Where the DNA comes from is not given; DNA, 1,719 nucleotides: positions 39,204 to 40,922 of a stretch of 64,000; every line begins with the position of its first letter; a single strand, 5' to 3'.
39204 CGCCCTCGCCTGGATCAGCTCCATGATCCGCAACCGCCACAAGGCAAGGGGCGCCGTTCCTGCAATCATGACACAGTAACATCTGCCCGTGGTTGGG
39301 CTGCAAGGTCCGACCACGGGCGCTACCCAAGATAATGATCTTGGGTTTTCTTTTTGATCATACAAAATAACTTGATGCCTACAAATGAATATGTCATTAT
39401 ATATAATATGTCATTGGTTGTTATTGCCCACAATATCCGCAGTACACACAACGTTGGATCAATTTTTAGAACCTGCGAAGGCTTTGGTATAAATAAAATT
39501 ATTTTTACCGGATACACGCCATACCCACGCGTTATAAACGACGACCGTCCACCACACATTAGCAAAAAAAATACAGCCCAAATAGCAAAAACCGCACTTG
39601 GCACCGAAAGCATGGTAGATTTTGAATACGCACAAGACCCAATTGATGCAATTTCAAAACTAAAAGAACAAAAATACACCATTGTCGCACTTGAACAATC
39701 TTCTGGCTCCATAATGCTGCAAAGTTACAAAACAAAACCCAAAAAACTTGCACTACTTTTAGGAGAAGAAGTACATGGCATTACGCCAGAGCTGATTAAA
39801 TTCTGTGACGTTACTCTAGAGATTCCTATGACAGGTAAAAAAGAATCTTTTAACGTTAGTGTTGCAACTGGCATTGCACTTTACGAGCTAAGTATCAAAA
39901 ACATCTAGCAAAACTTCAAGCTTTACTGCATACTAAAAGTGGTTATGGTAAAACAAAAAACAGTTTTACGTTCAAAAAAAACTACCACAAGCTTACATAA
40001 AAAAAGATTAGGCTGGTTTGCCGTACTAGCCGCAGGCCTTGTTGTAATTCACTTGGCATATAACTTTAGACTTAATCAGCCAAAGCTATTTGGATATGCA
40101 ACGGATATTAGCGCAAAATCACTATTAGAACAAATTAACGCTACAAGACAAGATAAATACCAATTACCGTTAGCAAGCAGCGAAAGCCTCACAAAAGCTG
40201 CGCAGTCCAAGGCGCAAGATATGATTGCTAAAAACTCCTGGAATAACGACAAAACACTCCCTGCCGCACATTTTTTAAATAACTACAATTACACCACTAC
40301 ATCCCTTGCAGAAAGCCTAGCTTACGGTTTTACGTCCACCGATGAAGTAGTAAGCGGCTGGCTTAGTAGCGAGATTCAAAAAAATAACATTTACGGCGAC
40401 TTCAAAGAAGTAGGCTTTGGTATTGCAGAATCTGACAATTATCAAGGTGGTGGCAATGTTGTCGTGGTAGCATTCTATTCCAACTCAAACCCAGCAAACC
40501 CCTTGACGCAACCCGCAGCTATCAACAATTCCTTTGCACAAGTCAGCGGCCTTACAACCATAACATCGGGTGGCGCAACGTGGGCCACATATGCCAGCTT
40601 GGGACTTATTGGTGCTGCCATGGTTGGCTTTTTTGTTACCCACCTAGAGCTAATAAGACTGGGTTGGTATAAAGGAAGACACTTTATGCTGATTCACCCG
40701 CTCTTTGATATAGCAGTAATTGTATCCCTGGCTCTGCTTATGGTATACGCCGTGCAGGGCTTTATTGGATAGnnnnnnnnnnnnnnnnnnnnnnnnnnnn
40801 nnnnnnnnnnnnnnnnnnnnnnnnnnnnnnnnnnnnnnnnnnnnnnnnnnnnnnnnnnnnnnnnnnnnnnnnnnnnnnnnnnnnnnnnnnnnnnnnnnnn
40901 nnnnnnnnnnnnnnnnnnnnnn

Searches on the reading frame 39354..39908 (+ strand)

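Call 5: search_protein_families(library=pfam, proteins=[window:39354-39908:+], max_evalue=0.001)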
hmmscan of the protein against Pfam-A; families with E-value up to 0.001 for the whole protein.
window:39354-39908:+ (184 aa): 1 family
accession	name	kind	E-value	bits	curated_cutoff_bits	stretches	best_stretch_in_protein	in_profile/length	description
PF00588.24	SpoU_methylase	-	3.4e-32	111.9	29.7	1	21-177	2-142/142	SpoU rRNA Methylase family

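Call 6: search_protein_families(library=ncbifam, proteins=[window:39354-39908:+], max_evalue=0.01)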
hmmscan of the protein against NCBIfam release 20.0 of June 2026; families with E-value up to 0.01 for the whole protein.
window:39354-39908:+ (184 aa): 11 families
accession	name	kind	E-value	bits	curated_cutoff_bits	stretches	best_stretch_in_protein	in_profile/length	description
TIGR00186.1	rRNA_methyl_3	equivalog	5.7e-28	98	160.15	1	18-180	91-237/240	23S rRNA (guanosine(2251)-2'-O)-methyltransferase RlmB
NF008295.0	PRK11081.1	equivalog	1.9e-19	70.1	227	1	72-178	55-160/230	tRNA (guanosine(18)-2'-O)-methyltransferase TrmH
NF008117.0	PRK10864.1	equivalog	1.3e-18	67.3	267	1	11-178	186-337/344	tRNA/rRNA methyltransferase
NF000477.1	NshR_TsnR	equivalog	3e-13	49.8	425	1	98-183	180-264/266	NshR/TsnR family 23S rRNA methyltransferase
NF008386.0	PRK11181.1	equivalog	9.4e-13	48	366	1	19-179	94-238/244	23S rRNA (guanosine(2251)-2'-O)-methyltransferase RlmB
TIGR00050.1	rRNA_methyl_1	subfamily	2.4e-10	40.7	167.15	1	18-180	4-154/233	TrmJ/YjtD family RNA methyltransferase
NF000035.1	nosihep_NshR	exception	3.3e-08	33.4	500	1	95-183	177-264/274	NshR family nosiheptide/thiostrepton resistance 23S rRNA methyltransferase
NF041077.1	tRNAmeth_TrmJ_Sulfolob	equivalog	8e-08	32.2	350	1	30-180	11-152/229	tRNA (cytidine-2'-O-)-methyltransferase TrmJ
TIGR00185.1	tRNA_yibK_trmL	equivalog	8.9e-08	32.1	190.6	1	32-180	13-145/154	tRNA (uridine(34)/cytosine(34)/5-carboxymethylaminomethyluridine(34)-2'-O)-methyltransferase TrmL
NF007752.0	PRK10433.1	equivalog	3.8e-06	26.6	212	1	98-180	78-156/228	tRNA/rRNA methyltransferase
NF011694.0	PRK15114.1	equivalog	0.003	17.1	280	0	128-181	105-158/246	tRNA (cytosine(32)/uridine(32)-2'-O)-methyltransferase TrmJ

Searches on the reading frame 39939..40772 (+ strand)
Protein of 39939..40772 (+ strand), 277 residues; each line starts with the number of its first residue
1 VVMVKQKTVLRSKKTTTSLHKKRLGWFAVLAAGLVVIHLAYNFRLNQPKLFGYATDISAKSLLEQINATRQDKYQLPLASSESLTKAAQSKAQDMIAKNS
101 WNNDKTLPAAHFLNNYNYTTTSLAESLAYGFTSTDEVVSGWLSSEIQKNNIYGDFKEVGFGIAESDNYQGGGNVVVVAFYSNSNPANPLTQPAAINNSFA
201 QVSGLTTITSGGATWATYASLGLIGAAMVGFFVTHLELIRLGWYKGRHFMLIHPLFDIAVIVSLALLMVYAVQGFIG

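Call 5: search_protein_families(library=pfam, proteins=[window:39939-40772:+], max_evalue=0.001)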
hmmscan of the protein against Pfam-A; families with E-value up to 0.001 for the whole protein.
window:39939-40772:+ (277 aa): 1 family
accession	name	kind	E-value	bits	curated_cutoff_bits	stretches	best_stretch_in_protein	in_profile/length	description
PF00188.32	CAP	-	2.6e-11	44.8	21.1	1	63-178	1-116/117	Cysteine-rich secretory protein family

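Call 6: search_protein_families(library=ncbifam, proteins=[window:39939-40772:+], max_evalue=0.01)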
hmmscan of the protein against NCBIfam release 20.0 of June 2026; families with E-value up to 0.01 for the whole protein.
window:39939-40772:+ (277 aa): 2 families
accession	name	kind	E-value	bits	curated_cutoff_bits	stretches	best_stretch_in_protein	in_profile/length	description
TIGR02909.1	spore_YkwD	subfamily_domain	1.5e-11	44.3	171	1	60-169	6-118/127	uncharacterized protein, YkwD family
NF052539.1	DivAsocLipDalA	equivalog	6.4e-07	29.4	200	1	60-162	49-154/169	divisome-associated lipoprotein DalA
